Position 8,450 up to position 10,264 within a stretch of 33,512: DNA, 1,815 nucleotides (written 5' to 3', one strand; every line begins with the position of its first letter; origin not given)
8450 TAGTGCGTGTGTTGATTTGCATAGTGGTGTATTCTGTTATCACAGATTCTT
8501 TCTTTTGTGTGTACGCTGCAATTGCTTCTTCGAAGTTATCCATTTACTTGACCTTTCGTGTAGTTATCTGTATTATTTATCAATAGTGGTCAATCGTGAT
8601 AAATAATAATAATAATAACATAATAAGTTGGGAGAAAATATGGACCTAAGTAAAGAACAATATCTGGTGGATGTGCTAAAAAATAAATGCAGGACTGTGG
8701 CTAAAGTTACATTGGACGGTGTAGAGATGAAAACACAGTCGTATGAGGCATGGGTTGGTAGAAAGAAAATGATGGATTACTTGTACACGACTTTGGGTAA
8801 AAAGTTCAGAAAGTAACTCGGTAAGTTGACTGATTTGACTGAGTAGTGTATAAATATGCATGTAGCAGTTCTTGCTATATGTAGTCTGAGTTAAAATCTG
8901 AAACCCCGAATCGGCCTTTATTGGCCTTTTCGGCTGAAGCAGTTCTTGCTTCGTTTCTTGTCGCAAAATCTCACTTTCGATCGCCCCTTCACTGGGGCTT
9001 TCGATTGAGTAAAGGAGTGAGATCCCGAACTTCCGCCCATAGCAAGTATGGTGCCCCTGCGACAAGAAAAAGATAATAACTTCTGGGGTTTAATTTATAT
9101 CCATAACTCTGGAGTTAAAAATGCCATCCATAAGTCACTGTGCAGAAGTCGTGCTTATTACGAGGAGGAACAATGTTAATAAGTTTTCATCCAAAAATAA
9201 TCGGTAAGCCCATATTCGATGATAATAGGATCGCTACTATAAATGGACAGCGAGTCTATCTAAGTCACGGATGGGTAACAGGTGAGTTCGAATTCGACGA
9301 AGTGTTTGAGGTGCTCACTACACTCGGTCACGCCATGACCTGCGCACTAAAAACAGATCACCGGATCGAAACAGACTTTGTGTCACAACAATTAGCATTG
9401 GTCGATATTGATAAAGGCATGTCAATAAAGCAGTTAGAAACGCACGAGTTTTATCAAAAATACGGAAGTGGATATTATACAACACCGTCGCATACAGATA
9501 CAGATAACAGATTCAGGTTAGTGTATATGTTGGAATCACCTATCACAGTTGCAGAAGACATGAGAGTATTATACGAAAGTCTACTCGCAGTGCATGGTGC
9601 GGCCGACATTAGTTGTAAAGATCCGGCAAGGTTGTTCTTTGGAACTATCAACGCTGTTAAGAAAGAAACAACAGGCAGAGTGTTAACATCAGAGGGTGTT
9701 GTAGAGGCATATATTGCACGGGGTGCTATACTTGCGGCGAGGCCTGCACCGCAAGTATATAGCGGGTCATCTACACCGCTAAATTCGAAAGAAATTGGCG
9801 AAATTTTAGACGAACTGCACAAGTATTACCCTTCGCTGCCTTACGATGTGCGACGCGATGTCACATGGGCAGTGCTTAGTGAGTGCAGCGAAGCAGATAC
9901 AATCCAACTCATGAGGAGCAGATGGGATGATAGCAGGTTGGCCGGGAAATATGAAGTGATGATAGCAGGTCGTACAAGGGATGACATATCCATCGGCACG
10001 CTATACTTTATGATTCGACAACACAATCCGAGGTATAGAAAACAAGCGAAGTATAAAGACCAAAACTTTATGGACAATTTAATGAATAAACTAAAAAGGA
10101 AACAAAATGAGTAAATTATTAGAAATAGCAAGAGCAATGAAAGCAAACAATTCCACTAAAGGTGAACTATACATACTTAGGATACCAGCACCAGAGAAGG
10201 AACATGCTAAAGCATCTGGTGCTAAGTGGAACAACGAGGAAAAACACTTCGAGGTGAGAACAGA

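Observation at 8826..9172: Promoter-driven ~310-nt non-coding region with a multi-stem structure and twin palindromes, directly upstream of the AEP primase-polymerase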

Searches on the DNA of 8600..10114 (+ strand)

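Call 7: search_dna_similar(query=window:8600-9400:+, collection=phages, mode=distant, max_rows=40)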
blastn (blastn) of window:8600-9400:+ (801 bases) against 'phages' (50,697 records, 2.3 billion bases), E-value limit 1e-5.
No match.

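Call 8: search_rna_families(source=window, start=8700, end=9250, threshold=evalue, max_evalue=10, show_alignments=3)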
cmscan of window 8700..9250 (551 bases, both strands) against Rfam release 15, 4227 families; matches with E-value up to 10: 2.
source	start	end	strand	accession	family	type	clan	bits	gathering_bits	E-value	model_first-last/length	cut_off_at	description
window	8836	8929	+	RF01457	rli22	Gene; sRNA;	CL00114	17.7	80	2.8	1-111/111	no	Listeria sRNA rli22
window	9103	9167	+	RF00189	SNORD95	Gene; snRNA; snoRNA; CD-box;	-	13.7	55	5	1-68/68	no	Small nucleolar RNA SNORD95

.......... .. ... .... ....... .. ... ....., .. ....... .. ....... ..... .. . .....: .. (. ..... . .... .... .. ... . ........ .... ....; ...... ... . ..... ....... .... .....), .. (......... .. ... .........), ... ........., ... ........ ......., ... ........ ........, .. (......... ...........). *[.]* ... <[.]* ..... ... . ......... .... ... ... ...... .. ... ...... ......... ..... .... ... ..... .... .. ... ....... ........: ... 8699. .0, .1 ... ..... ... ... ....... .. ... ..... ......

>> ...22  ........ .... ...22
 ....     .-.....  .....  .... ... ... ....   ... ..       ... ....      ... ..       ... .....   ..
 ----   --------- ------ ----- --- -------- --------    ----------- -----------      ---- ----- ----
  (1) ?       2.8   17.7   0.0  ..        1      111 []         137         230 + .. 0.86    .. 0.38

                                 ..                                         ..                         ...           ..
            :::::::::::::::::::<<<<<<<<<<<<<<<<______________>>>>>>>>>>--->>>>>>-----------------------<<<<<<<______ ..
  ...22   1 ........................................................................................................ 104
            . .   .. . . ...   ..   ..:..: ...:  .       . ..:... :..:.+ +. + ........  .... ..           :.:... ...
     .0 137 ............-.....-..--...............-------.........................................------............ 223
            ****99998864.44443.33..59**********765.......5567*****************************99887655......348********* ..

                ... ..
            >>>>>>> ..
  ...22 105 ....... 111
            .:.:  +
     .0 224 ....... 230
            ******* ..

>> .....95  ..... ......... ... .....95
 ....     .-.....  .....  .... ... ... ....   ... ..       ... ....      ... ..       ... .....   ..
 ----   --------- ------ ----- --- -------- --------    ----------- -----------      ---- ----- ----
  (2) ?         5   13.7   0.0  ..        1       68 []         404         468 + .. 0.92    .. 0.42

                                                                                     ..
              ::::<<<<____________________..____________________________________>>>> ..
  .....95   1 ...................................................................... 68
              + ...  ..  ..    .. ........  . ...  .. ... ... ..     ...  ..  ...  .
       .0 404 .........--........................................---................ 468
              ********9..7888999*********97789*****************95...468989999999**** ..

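Call 34: build_rna_model(alignment_id=A3, structure=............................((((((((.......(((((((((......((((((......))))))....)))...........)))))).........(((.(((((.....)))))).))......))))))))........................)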
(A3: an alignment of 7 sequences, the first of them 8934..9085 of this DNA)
Model R1 built from alignment A3 (7 sequences, 170 columns); structure: as given.
model positions 157; base pairs 31; branch points 1; effective number of sequences 2.03; information 0.59 bits per position. Calibrated on 0.2 Mb of random sequence (short: E-values are rough).
structure used (alignment columns):
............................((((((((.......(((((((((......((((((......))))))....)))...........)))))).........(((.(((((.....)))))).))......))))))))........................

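Call 36: search_with_rna_model(model_id=R1, sources=[window, L001, L002, L003, L004, L005, L006, L007, L008, L009, L010, L011, L012, L013, L014, L015, L016, L017, L018, L019, L020, L021, L022, L023, L024, L025, L026, L027, L028, L029, L030, L031, L032, L033, L034, L035, L036, L037, L038, L039, L040, L041, L042, L043, L044, L045, L046, L047, L048, L049, L050, L051, L052, L053, L054, L055, L056, L057, L058, L059, L060, L061, L062, L063, L064, L065, L066, L067, L068, L069, L070, L071, L072, L073, L074, L075, L076, L077, L078, L079, L080, L081, L082, L083, L084, L085, L086, L087, L088, L089, L090, L091, L092, L093, L094, L095, L096, L097, L098, L099], max_evalue=1)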
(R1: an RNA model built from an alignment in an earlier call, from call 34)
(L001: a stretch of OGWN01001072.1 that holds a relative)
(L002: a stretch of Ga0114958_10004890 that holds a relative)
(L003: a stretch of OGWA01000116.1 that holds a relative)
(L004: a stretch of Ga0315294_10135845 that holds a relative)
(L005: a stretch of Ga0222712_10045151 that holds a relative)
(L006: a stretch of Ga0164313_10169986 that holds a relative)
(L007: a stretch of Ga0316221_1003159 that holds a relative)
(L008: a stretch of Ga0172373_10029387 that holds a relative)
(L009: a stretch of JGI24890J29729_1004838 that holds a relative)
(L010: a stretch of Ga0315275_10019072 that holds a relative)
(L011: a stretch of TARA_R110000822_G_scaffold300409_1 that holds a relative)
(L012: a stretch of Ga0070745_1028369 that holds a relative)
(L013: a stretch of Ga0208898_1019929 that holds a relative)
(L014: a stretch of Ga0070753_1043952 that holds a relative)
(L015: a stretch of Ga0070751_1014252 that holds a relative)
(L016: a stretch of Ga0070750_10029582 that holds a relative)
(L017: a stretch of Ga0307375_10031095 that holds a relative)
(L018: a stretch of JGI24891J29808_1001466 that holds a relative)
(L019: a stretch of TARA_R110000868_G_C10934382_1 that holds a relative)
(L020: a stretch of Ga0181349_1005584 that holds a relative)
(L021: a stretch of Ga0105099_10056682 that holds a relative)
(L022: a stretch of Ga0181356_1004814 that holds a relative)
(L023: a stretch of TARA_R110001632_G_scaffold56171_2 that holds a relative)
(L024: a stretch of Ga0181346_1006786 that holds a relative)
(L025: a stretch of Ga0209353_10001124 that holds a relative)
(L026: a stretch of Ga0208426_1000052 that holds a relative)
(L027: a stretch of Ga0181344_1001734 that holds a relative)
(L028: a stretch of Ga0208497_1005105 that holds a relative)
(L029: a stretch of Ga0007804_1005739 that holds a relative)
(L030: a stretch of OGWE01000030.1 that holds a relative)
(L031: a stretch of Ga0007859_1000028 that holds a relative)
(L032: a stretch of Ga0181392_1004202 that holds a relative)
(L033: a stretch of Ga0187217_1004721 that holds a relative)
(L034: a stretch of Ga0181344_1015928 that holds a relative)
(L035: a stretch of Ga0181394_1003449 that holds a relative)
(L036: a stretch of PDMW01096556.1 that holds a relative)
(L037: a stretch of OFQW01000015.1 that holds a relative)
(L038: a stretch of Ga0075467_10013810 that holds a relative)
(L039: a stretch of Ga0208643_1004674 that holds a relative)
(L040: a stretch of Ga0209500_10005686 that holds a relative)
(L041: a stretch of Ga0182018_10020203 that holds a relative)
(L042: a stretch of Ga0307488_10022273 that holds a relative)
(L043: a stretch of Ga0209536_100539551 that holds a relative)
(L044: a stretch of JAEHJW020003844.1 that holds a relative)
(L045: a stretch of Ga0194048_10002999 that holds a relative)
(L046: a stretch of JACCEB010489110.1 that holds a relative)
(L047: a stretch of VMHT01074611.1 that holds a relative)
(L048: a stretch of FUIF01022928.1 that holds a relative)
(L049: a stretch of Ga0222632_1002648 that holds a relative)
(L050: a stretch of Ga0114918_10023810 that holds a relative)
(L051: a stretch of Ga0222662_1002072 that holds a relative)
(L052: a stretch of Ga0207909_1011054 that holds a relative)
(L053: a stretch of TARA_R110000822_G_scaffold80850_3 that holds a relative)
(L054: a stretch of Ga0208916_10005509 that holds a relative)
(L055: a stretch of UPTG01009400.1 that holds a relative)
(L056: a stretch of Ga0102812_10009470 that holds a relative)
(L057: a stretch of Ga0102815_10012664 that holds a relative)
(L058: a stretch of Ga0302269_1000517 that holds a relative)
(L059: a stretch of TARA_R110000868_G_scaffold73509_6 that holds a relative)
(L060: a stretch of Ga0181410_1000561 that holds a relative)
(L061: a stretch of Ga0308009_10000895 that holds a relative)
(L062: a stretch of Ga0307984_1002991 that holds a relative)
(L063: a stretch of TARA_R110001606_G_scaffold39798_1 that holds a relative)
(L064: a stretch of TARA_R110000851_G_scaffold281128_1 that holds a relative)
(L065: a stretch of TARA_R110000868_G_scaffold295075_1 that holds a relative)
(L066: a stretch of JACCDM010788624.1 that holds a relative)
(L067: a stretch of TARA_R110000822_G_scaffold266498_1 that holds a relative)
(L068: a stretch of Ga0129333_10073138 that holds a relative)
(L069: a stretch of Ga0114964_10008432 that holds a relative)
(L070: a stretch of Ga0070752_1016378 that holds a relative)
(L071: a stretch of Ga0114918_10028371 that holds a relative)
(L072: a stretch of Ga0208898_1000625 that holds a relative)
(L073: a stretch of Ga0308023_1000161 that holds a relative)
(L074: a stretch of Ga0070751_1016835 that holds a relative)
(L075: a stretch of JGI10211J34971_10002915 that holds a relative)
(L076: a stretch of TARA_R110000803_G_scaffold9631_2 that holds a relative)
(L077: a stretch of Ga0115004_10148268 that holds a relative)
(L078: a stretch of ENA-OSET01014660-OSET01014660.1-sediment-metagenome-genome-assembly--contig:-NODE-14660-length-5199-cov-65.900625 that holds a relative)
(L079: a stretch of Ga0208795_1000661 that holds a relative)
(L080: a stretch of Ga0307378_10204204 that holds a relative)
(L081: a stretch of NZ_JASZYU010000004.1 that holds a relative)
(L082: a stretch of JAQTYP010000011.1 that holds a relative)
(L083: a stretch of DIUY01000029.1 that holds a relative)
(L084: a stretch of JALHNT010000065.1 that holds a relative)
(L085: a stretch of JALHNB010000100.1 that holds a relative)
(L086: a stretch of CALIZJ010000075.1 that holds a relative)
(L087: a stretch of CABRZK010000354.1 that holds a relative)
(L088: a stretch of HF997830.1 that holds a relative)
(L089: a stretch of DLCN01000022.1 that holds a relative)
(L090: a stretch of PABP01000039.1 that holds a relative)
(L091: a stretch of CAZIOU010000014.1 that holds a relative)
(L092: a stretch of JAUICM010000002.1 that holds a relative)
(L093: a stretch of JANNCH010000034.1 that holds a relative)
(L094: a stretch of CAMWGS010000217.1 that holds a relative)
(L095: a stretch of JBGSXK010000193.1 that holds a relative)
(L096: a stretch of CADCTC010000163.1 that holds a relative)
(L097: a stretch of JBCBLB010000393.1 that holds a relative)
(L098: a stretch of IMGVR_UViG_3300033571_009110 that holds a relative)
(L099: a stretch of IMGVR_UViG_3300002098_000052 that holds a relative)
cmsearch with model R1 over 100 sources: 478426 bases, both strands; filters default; matches with E-value up to 1: 9.
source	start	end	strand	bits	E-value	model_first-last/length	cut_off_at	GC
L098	269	424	+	169.8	1.7e-38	1-157/157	no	0.48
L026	2792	2947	+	158.6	9.5e-36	1-157/157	no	0.46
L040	2425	2582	+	156.8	2.5e-35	1-157/157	no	0.44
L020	1640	1803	+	153.4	1.7e-34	1-157/157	no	0.46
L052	188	353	+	144.3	2.9e-32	1-157/157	no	0.46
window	8934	9089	+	113.6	8.6e-25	1-157/157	no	0.48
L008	329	479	+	20.7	0.034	1-157/157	no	0.46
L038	2102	2250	+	20.4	0.038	1-157/157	no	0.39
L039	55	203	+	20.4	0.038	1-157/157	no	0.39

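Call 37: search_with_rna_model(model_id=R1, sources=[L100, L101, L102, L103, L104, L105, L106, L107, L108, L109, L110, L111, L112, L113, L114, L118], max_evalue=1)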
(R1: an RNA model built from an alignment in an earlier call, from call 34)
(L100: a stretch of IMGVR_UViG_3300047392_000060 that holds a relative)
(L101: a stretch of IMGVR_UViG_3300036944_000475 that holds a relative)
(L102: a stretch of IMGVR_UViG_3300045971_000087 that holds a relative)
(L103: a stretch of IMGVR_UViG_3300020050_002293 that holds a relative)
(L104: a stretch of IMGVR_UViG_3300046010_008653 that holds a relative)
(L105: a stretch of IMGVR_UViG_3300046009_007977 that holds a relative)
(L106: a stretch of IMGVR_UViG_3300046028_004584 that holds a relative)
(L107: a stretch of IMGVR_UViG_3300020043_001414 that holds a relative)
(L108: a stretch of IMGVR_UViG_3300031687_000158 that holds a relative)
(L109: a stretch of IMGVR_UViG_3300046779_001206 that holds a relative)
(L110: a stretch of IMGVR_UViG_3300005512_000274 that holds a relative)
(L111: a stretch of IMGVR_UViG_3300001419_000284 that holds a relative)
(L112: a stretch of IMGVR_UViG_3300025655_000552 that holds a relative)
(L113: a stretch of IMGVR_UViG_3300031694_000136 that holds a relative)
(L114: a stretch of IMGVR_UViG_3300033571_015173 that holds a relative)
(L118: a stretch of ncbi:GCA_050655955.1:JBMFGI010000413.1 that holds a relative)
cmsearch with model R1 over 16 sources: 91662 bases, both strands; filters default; matches with E-value up to 1: 4.
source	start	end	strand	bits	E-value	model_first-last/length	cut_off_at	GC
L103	2569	2726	+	155.5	1e-35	1-157/157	no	0.46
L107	2762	2912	+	88.3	2.3e-19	1-157/157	no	0.42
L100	1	138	+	75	4e-16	12-157/157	5'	0.43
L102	2133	2293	+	35.4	1.7e-06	1-157/157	no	0.45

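Call 38: search_with_rna_model(model_id=R1, sources=[window, L098, L026, L040, L020, L052, L103, L107, L100, L102, L008, L038, L002], max_evalue=1, make_alignment=true, filters=off)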
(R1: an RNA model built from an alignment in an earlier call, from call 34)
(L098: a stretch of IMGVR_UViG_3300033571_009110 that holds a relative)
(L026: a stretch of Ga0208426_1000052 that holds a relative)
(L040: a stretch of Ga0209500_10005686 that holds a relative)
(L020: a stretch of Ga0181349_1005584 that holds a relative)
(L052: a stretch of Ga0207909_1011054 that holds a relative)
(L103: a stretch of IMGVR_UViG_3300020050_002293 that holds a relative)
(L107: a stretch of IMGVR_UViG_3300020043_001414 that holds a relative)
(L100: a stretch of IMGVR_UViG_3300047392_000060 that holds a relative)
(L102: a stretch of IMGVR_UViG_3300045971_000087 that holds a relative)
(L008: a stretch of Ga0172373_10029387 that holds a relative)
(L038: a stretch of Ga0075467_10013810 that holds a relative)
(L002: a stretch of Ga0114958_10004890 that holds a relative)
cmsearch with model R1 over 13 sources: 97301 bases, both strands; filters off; matches with E-value up to 1: 15.
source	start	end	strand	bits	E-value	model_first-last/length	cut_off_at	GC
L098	269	424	+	169.8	3.6e-39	1-157/157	no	0.48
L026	2792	2947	+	158.5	2e-36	1-157/157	no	0.46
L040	2425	2582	+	156.8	5.3e-36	1-157/157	no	0.44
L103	2569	2726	+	155.5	1.1e-35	1-157/157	no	0.46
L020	1640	1803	+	153.3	3.6e-35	1-157/157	no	0.46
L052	188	353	+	144.2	6e-33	1-157/157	no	0.46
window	8934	9089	+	113.5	1.8e-25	1-157/157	no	0.48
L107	2762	2912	+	88.2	2.5e-19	1-157/157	no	0.42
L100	1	138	+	71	3.9e-15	12-157/157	no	0.43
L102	2133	2293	+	35.4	1.8e-06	1-157/157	no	0.45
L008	329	479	+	20.6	0.007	1-157/157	no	0.46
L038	2102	2250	+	20.4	0.008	1-157/157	no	0.39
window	19528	19607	+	13.8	0.33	1-157/157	no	0.34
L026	4080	4159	+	13.4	0.4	1-157/157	no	0.26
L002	2019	2138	+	12.7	0.6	1-157/157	no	0.47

Alignment A4: 15 matches aligned to the model, 207 columns, each read 5' to 3' on its own strand. Consensus structure (alignment columns), stored with it:
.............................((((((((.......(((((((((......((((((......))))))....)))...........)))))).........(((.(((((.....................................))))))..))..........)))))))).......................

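Call 45: search_with_rna_model(model_id=R1, sources=[L119, L120, L121, L122, L123, L124, L125, L126, L118], max_evalue=5, filters=off)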
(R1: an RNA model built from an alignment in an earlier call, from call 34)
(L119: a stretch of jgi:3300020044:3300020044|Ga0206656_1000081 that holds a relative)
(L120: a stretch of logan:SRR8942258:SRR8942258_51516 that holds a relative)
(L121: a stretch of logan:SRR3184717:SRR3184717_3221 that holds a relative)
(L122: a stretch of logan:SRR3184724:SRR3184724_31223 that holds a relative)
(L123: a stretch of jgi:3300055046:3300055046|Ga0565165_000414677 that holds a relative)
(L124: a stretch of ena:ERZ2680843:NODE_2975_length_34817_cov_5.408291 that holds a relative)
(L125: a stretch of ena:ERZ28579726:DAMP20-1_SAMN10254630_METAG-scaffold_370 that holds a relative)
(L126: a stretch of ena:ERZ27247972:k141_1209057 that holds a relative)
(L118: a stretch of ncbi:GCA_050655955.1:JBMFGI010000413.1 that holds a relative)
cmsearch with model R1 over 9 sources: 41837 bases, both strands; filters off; matches with E-value up to 5: 11.
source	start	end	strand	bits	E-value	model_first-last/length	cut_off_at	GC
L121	1333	1500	+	147.5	4.1e-34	1-157/157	no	0.46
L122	434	601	+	147.5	4.1e-34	1-157/157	no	0.46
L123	1333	1500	+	147.5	4.1e-34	1-157/157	no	0.46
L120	377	452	-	13.7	0.15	1-157/157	no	0.43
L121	1367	1419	-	9.6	1.4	40-92/157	no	0.43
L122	468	520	-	9.6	1.4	40-92/157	no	0.43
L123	1367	1419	-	9.6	1.4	40-92/157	no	0.43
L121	3695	3748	-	7.9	3.9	1-157/157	no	0.33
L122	2796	2849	-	7.9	3.9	1-157/157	no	0.33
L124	268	326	-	7.5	4.7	1-157/157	no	0.42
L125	268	326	-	7.5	4.7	1-157/157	no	0.42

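Call 56: search_with_rna_model(model_id=R1, sources=[window, L020, L310, L121, L052, L375, L372, L373, L098, L026, L040, L103, L370, L282, L107, L008, L102, L038], max_evalue=0.01, make_alignment=true)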
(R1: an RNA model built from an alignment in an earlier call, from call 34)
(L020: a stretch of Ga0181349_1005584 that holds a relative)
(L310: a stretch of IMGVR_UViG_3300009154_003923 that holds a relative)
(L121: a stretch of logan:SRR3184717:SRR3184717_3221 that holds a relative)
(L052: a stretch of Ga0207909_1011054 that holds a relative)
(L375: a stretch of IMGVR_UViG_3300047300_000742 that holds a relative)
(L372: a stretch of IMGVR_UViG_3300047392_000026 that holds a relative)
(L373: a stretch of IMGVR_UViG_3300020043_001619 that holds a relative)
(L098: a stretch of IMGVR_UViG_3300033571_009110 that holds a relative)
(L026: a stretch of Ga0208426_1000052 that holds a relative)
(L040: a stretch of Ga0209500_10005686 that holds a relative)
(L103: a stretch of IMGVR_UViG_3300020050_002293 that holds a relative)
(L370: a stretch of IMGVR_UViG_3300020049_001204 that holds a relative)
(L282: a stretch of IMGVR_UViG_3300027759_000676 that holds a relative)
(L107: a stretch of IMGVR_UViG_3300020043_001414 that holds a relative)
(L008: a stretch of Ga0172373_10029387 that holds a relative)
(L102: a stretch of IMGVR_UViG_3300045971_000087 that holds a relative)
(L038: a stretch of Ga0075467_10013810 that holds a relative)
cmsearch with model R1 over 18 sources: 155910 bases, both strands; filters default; matches with E-value up to 0.01: 16.
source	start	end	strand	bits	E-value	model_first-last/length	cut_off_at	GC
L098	269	424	+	169.8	5.7e-39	1-157/157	no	0.48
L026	2792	2947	+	158.6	3.1e-36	1-157/157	no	0.46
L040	2425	2582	+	156.8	8.3e-36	1-157/157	no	0.44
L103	2569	2726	+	155.5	1.7e-35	1-157/157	no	0.46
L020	1640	1803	+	153.4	5.7e-35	1-157/157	no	0.46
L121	1333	1500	+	147.6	1.5e-33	1-157/157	no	0.46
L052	188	353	+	144.3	9.4e-33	1-157/157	no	0.46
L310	4152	4316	-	141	5.8e-32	1-157/157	no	0.45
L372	8601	8768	-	120.3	6.3e-27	1-157/157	no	0.45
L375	8709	8875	+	119.9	8.1e-27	1-157/157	no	0.46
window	8934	9089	+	113.6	2.8e-25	1-157/157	no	0.48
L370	117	276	-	100.7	3.8e-22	1-157/157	no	0.45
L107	2762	2912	+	88.3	3.9e-19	1-157/157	no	0.42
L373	12345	12517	+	85.2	2.2e-18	1-157/157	no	0.46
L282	5425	5588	+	84.1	4.1e-18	1-157/157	no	0.42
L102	2133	2293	+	35.4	2.9e-06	1-157/157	no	0.45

Alignment A6: 16 matches aligned to the model, 194 columns, each read 5' to 3' on its own strand. Consensus structure (alignment columns), stored with it:
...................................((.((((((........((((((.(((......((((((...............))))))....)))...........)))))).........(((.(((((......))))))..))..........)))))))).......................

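Call 91: search_dna_similar(query=L121:1321-1559:+, collection=phages, mode=distant, max_evalue=0.01)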
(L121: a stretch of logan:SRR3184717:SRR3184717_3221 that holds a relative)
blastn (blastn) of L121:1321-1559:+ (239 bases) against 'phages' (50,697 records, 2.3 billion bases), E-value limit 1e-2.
No match.

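Call 95: search_rna_families(source=L121, start=1300, end=1580, threshold=evalue, max_evalue=10)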
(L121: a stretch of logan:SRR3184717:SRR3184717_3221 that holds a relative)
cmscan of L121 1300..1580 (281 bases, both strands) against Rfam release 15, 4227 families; matches with E-value up to 10: 1.
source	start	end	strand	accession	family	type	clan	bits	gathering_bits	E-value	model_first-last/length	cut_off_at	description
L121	1339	1427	-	RF01866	ceN33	Gene; snRNA; snoRNA; CD-box;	-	15.2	75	1.1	1-118/118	no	C. elegans snoRNA ceN33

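Call 96: search_rna_families(source=L098, start=240, end=500, threshold=evalue, max_evalue=10)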
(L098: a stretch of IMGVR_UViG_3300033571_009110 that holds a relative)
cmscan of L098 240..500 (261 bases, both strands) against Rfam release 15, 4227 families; matches with E-value up to 10: 1.
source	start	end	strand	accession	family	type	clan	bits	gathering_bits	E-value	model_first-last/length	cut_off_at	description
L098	249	334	+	RF01876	MIAT_exon5_2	Gene; lncRNA;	-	11.2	75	2.9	1-83/83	no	Myocardial infarction associated transcript exon 5 conserved region 2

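Call 102: build_rna_model(alignment_id=A6, structure=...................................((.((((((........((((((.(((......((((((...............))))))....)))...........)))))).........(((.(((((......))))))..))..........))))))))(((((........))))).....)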
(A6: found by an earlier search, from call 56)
Model R2 built from alignment A6 (16 sequences, 194 columns); structure: as given.
model positions 160; base pairs 36; branch points 2; effective number of sequences 2.65; information 0.59 bits per position. Calibrated on 0.2 Mb of random sequence (short: E-values are rough).
structure used (alignment columns):
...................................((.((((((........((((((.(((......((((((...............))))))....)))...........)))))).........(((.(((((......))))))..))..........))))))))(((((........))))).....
